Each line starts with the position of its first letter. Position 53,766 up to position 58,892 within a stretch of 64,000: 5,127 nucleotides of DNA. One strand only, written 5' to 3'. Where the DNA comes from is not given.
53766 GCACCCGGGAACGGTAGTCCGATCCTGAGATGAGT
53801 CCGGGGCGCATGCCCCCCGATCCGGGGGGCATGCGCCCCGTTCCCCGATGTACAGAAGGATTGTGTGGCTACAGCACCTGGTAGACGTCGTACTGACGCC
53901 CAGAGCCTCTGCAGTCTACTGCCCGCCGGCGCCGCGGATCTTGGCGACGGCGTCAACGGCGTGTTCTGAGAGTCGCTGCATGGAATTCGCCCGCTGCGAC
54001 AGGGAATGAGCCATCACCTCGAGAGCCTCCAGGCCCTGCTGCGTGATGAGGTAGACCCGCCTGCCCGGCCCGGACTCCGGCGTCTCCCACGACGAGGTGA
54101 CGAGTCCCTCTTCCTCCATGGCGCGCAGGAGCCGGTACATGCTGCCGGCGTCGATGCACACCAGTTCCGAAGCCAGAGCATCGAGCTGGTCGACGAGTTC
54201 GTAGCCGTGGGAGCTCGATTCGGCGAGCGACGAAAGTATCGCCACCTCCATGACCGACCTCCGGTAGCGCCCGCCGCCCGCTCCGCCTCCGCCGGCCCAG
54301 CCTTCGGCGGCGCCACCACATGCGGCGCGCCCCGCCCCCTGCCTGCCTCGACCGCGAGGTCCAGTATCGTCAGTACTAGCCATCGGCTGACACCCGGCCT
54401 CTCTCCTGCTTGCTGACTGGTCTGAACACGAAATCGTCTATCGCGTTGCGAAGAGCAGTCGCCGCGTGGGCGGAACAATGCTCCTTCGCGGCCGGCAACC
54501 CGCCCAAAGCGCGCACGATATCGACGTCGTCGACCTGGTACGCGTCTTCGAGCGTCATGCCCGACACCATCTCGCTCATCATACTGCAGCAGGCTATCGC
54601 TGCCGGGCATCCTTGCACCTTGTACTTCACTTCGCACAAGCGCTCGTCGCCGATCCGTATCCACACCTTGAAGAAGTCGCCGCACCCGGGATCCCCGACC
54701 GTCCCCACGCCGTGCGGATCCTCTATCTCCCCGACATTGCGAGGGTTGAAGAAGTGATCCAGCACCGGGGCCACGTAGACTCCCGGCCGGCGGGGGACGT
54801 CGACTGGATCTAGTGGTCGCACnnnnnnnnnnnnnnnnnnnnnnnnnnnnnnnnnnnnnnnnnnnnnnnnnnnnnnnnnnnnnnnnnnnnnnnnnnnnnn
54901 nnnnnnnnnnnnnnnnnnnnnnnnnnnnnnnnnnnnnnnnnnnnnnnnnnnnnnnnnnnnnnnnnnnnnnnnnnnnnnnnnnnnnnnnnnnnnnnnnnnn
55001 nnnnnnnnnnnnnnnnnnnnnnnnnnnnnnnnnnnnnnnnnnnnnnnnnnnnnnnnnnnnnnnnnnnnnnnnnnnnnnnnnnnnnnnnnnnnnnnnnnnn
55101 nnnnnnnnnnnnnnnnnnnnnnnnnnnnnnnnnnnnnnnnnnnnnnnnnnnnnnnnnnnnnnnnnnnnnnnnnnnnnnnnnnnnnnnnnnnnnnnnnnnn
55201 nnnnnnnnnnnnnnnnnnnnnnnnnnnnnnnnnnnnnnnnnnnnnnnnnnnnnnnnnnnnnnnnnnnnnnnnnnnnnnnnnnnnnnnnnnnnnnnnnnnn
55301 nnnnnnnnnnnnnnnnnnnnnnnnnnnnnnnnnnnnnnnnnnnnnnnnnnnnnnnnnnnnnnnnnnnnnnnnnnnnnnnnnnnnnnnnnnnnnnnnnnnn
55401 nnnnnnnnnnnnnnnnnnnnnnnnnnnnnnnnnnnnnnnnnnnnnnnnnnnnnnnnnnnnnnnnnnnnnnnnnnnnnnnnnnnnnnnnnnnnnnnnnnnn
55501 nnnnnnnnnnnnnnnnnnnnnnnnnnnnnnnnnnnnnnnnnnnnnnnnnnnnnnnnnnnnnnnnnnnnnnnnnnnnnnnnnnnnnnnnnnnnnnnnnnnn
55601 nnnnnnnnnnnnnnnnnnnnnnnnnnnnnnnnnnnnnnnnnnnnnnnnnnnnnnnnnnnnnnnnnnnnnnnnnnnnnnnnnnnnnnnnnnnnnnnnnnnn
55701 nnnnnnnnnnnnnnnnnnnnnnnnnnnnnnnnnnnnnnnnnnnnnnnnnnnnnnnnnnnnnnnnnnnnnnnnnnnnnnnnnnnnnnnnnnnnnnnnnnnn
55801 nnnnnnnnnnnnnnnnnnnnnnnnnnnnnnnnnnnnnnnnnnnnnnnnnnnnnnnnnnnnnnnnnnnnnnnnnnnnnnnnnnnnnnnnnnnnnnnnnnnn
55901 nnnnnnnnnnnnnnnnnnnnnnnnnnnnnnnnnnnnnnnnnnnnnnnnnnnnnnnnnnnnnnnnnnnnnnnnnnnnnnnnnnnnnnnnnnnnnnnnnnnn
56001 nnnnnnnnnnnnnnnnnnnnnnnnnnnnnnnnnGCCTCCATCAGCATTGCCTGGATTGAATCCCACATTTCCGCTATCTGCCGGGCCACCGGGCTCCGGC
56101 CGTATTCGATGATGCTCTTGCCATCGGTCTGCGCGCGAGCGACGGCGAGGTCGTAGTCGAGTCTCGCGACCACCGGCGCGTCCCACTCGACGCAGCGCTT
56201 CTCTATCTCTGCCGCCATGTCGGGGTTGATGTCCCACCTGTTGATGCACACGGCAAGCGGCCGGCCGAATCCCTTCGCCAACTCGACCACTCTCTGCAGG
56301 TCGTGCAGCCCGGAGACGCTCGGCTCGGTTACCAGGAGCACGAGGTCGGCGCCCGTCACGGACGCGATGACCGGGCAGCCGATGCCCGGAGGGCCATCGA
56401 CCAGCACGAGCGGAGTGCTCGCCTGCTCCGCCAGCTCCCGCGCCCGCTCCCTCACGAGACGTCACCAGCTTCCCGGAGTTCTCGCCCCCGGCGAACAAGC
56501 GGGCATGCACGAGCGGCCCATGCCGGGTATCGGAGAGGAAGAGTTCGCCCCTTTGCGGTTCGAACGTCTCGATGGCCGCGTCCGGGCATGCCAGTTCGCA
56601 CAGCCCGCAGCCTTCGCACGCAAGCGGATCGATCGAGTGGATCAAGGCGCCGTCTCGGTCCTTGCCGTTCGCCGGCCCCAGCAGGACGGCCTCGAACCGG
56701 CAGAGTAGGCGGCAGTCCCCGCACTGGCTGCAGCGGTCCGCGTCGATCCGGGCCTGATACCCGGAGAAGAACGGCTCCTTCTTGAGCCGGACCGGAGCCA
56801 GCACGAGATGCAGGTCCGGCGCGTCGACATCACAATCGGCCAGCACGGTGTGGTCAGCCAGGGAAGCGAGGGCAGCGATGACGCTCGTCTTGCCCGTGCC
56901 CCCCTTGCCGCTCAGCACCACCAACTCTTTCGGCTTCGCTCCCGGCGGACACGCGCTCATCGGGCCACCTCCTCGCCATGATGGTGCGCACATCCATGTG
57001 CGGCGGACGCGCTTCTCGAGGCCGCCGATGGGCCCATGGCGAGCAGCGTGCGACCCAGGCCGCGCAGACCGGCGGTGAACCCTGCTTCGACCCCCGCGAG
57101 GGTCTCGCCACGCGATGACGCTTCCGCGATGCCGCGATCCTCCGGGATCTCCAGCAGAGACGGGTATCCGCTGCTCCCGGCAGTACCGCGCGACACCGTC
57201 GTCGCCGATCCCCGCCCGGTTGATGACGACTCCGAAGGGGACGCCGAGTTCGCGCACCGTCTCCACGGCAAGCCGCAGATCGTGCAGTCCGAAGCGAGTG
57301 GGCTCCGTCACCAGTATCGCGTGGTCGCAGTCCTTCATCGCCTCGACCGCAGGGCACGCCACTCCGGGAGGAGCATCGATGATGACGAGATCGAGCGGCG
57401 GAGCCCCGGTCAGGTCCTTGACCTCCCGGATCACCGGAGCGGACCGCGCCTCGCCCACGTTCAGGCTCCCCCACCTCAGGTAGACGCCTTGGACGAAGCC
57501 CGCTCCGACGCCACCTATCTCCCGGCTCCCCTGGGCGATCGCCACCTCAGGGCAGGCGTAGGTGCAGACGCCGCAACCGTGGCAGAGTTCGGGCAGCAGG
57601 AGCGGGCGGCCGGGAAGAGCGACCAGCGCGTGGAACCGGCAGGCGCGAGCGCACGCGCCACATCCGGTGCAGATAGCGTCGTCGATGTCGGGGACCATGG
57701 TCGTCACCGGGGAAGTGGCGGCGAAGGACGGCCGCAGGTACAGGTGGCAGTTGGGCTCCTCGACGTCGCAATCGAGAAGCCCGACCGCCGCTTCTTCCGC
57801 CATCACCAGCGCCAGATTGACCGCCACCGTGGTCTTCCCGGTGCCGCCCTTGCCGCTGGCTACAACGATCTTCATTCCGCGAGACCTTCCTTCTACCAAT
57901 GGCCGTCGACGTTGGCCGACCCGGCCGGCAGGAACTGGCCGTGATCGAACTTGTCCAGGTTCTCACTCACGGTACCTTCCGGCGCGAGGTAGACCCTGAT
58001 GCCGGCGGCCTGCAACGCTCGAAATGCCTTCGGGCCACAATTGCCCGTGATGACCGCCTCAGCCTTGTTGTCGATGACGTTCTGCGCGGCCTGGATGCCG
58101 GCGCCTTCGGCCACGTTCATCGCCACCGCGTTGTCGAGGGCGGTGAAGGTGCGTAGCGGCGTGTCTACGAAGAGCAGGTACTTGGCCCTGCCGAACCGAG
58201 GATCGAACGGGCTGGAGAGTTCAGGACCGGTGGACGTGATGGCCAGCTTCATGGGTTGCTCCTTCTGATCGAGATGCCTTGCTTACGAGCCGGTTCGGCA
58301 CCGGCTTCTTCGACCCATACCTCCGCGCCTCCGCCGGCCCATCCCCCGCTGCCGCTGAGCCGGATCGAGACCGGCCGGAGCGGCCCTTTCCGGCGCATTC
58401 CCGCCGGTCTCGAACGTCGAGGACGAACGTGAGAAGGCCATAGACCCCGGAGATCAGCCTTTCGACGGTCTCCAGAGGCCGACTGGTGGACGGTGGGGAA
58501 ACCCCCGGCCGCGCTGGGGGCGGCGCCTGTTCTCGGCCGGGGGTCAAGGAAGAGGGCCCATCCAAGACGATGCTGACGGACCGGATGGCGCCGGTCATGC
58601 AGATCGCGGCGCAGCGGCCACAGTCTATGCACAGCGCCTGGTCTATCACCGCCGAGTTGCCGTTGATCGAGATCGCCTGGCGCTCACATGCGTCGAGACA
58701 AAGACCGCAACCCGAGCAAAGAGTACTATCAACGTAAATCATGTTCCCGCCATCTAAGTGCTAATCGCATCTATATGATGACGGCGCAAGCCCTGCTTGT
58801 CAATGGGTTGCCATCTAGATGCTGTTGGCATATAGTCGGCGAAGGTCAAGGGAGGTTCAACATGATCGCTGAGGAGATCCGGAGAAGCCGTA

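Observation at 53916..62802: Dense Fe-S/NifX-like metallocluster-handling locus without any nitrogenase genes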

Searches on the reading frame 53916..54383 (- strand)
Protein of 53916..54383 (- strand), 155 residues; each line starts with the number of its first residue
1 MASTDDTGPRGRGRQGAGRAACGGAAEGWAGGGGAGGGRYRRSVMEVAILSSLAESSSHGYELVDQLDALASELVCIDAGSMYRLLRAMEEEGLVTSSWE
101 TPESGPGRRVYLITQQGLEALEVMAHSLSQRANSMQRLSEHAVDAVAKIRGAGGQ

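Call 6: search_protein_families(library=pfam, proteins=[window:53916-54383:-], max_evalue=0.01)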
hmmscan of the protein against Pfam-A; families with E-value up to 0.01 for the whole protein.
window:53916-54383:- (155 aa): 2 families
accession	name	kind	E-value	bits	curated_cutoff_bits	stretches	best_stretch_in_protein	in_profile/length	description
PF03551.20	PadR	-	1.6e-18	66.9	27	1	49-122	1-74/75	Transcriptional regulator PadR-like family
PF17253.7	DUF5320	-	0.0077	17.8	27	1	1-43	1-52/99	Family of unknown function (DUF5320)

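Call 8: search_protein_families(library=ncbifam, proteins=[window:53916-54383:-], max_evalue=0.001)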
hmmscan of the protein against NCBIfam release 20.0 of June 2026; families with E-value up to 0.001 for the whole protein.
window:53916-54383:- (155 aa): 4 families
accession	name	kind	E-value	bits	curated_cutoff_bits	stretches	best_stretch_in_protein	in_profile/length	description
TIGR02719.1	repress_PhaQ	equivalog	3e-17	63.2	139.35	1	46-137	26-115/138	poly-beta-hydroxybutyrate-responsive repressor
TIGR03433.1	padR_acidobact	paralog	1.5e-15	57.1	101.8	1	45-138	5-98/101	PadR family transcriptional regulator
NF006931.0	PRK09416.1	equivalog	2.1e-09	37.6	112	1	47-131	46-125/135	PadR family transcriptional regulator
NF053635.1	TransRegRv3488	equivalog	5.5e-08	32.9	140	1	40-133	4-93/98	Rv3488 family transcriptional regulator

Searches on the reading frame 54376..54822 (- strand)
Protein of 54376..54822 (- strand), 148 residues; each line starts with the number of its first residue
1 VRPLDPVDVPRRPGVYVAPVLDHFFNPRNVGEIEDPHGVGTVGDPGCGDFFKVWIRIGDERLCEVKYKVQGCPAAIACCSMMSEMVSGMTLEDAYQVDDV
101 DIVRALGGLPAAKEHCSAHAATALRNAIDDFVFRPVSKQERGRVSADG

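Call 6: search_protein_families(library=pfam, proteins=[window:54376-54822:-], max_evalue=0.01)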
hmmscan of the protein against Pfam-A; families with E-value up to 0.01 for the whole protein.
window:54376-54822:- (148 aa): 1 family
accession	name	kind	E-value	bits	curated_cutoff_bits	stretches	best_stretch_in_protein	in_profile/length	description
PF01592.21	NifU_N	-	2.9e-35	121.6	22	1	16-135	2-124/127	NifU-like N terminal domain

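Call 8: search_protein_families(library=ncbifam, proteins=[window:54376-54822:-], max_evalue=0.001)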
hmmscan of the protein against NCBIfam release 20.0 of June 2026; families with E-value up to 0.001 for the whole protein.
window:54376-54822:- (148 aa): 4 families
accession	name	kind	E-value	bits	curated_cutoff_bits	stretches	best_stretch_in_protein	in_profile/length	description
TIGR03419.1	NifU_clost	equivalog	8.5e-42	142.4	187.9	1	16-132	1-117/121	Fe-S cluster assembly scaffold protein NifU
TIGR02000.1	NifU_proper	equivalog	3.1e-28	99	273.3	1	16-138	4-128/290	Fe-S cluster assembly protein NifU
TIGR01999.1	iscU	equivalog_domain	3.3e-28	98.3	192.4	1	16-131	1-119/124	Fe-S cluster assembly scaffold IscU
TIGR01994.1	SUF_scaf_2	equivalog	1.4e-13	51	92.5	1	15-97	4-86/137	Fe-S cluster assembly sulfur transfer protein SufU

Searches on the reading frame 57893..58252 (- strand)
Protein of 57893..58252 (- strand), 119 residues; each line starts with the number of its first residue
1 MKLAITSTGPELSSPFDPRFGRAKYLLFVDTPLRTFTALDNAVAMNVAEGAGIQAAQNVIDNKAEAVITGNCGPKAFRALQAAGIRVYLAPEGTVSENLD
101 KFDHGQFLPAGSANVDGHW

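Call 6: search_protein_families(library=pfam, proteins=[window:57893-58252:-], max_evalue=0.01)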
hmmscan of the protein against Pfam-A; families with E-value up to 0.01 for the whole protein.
window:57893-58252:- (119 aa): 1 family
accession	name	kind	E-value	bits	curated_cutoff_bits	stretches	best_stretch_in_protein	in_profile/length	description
PF02579.22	Nitro_FeMo-Co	-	4.7e-19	68.9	26.3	1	14-102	3-92/94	Dinitrogenase iron-molybdenum cofactor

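Call 7: find_encoding_contigs(protein=window:57893-58252:-, flank=10000, max_places=6)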
Protein window:57893-58252:- (119 aa): no gene with exactly this product is on record in the collection.

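Call 8: search_protein_families(library=ncbifam, proteins=[window:57893-58252:-], max_evalue=0.001)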
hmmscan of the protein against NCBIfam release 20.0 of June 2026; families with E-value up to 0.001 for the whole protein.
window:57893-58252:- (119 aa): 0 families

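Call 23: search_solved_structures(query=window:57893-58252:-, max_evalue=0.01, show_alignments=2)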
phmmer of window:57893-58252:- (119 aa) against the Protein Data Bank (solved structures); distinct sequences matched with E-value up to 0.01: 5.
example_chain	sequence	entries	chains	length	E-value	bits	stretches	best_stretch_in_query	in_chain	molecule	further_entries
2wfb_A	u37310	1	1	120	1.3e-19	73.6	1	2-111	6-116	PUTATIVE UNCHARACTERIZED PROTEIN ORP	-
1rdu_A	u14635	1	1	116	2.7e-16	62.9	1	2-107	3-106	conserved hypothetical protein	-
1eo1_A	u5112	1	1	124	4.4e-15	59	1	1-107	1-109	HYPOTHETICAL PROTEIN MTH1175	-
1t3v_A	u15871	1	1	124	5e-07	33.1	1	12-108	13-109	conserved hypothetical protein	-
1o13_A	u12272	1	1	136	6.7e-07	32.6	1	12-108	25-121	probable NifB protein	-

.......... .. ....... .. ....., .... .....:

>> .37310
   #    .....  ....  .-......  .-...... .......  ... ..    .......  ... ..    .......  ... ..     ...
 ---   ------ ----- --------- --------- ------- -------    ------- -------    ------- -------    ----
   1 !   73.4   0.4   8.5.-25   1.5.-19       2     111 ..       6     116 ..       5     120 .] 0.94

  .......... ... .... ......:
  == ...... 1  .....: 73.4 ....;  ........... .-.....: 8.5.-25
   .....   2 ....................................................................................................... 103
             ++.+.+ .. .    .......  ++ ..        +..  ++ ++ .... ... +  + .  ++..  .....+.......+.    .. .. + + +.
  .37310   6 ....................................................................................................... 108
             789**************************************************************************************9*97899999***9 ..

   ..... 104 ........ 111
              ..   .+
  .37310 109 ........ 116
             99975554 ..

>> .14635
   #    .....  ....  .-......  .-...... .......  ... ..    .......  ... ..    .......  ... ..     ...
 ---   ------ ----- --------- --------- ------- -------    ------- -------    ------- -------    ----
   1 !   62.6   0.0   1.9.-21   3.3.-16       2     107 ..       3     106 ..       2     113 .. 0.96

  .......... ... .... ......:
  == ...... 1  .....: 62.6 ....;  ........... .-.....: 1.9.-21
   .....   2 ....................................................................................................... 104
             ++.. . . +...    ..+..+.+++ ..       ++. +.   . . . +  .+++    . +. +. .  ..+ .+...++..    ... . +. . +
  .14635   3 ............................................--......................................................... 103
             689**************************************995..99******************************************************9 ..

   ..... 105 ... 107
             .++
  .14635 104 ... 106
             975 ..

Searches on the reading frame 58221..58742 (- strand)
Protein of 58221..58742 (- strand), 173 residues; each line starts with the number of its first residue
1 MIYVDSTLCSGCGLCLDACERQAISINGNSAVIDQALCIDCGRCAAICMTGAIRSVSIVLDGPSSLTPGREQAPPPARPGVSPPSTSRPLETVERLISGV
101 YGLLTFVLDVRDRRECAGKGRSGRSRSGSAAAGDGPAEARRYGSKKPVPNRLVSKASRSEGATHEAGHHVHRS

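Call 6: search_protein_families(library=pfam, proteins=[window:58221-58742:-], max_evalue=0.01)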
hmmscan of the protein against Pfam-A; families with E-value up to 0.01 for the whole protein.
window:58221-58742:- (173 aa): 11 families
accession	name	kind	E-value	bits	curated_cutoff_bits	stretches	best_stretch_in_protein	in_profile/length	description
PF00037.32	Fer4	-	9.9e-12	44.6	21.1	2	2-25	1-24/24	4Fe-4S binding domain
PF12837.12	Fer4_6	-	1.6e-11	44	25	2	31-53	2-24/24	4Fe-4S binding domain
PF12838.12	Fer4_7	-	1.1e-08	35.8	27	1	9-52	2-52/52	4Fe-4S dicluster domain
PF14697.11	Fer4_21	-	2.2e-07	31.3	35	1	31-56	1-26/59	4Fe-4S dicluster domain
PF13237.11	Fer4_10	-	4.8e-07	30.1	25.5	1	1-48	1-52/53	4Fe-4S dicluster domain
PF13187.11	Fer4_9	-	9.1e-07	29.3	27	1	9-53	2-52/52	4Fe-4S dicluster domain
PF13484.11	Fer4_16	-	1.7e-06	29.1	30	1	38-56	2-20/66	4Fe-4S double cluster binding domain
PF12797.12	Fer4_2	-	1.9e-06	27.9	24.5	2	2-19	3-20/22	4Fe-4S binding domain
PF13183.11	Fer4_8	-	7.7e-05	23.6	27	0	37-63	4-16/68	4Fe-4S dicluster domain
PF25160.1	LdpA_Fe-S-bd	-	9.9e-05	22.5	27.6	1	15-58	9-48/49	LdpA Fe-S cluster-binding domain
PF13459.11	Fer4_15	-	0.0094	17.1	22.4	0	2-21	1-21/66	4Fe-4S single cluster domain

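Call 8: search_protein_families(library=ncbifam, proteins=[window:58221-58742:-], max_evalue=0.001)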
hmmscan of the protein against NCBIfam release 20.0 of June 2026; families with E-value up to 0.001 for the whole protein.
window:58221-58742:- (173 aa): 38 families (the best 25 are shown)
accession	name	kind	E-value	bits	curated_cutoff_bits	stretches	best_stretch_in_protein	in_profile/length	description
NF005504.0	PRK07118.1-3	equivalog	5.9e-10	39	437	1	8-57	220-269/293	Fe-S cluster domain-containing protein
NF058577.1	FdxA_fam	equivalog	1e-09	38.4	65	1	1-52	1-52/52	4Fe-4S ferredoxin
NF043069.1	T4HPD_activ_SAM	equivalog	3.3e-09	36.5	425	1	4-56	48-100/299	trans-4-hydroxy-L-proline dehydratase activase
NF040770.1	hetero_SS_HdrA2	exception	3.6e-09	35.3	1100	1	3-55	573-625/777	CoB-CoM heterodisulfide reductase HdrA2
TIGR04105.1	FeFe_hydrog_B1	subfamily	5.7e-08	31.8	450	1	7-56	111-162/462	monomeric [FeFe] hydrogenase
NF040864.1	HgcB_ferredoxin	equivalog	1.1e-07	31.6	99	1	4-55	11-63/93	mercury methylation ferredoxin HgcB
TIGR02700.1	flavo_MJ0208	hypoth_equivalog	1.3e-07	31.1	251.35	1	4-55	145-196/234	dihydromethanopterin reductase (acceptor)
NF045874.1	Vhu_polyferre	exception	4e-07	29.1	600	1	8-53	129-174/381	F420-non-reducing hydrogenase associated-polyferredoxin VhuB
TIGR03294.1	FrhG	equivalog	7.7e-07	29.1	245.5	1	4-49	171-216/228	coenzyme F420 hydrogenase subunit gamma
NF010366.0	PRK13795.1-1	equivalog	9.5e-07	27.3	745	1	7-49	608-649/667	hypothetical protein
NF038196.1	ferrodoxin_EFR1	subfamily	1.1e-06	28.9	75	1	4-54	182-230/242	EFR1 family ferrodoxin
TIGR04041.1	activase_YjjW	hypoth_equivalog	4.1e-06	26.4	250.2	1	7-51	41-85/276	YjjW family glycine radical enzyme activase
TIGR02179.1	PorD_KorD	subfamily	6.8e-06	26.1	60.05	0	3-26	51-74/78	2-oxoacid:acceptor oxidoreductase, delta subunit, pyruvate/2-ketoisovalerate family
NF007382.0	PRK09898.1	equivalog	6.9e-06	25.7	213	1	2-55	149-200/208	ferredoxin-like protein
NF041836.1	rnfB_Methano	equivalog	8.2e-06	25.4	445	1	7-53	216-262/265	Rnf electron transport complex subunit RnfB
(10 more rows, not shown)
